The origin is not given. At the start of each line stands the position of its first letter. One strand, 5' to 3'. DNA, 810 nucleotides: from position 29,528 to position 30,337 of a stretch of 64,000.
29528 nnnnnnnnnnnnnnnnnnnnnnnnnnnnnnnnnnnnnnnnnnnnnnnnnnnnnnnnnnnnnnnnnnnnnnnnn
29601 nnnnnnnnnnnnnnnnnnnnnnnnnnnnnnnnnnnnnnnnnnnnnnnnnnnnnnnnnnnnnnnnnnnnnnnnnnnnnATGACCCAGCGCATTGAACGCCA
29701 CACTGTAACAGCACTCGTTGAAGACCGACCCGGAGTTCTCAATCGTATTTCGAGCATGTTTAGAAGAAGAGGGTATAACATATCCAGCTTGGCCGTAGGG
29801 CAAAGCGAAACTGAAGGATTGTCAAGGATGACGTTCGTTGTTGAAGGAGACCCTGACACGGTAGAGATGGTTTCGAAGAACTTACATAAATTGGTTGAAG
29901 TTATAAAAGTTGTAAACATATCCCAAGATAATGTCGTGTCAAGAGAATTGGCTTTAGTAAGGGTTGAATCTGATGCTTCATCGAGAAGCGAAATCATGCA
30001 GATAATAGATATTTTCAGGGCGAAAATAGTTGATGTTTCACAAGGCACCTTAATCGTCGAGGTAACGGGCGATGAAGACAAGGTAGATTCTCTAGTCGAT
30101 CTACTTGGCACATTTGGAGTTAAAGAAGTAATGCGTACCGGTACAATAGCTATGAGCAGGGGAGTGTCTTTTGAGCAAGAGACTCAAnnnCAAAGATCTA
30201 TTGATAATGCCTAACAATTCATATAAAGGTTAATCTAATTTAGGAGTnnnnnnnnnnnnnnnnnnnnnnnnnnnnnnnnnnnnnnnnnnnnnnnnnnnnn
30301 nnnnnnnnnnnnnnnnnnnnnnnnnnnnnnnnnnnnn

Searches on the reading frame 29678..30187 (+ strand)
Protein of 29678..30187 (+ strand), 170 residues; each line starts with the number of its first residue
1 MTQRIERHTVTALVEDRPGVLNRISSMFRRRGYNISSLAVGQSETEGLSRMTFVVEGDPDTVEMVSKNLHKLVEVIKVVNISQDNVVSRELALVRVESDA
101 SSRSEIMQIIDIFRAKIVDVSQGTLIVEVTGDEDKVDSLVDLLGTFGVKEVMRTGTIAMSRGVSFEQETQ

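Call 63: search_protein_families(library=pfam, proteins=[window:29678-30187:+], max_evalue=0.0001)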
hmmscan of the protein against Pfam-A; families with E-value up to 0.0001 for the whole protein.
window:29678-30187:+ (170 aa): 6 families
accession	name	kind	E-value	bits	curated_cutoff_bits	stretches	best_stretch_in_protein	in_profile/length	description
PF10369.15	ALS_ss_C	-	6.2e-30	103.5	23.2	1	89-162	1-74/74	Small subunit of acetolactate synthase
PF22629.2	ACT_AHAS_ss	-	1.7e-21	76.6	27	1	13-77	4-67/67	AHAS small subunit-like ACT domain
PF13710.12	ACT_5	-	1.3e-17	63.8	27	1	16-78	1-62/62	ACT domain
PF01842.31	ACT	-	1.2e-12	47.7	27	1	8-72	1-64/66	ACT domain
PF13291.12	ACT_4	-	7.4e-06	27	27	1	10-78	9-78/80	ACT domain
PF13740.12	ACT_6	-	1.3e-05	25.4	23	0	10-72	5-65/76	ACT domain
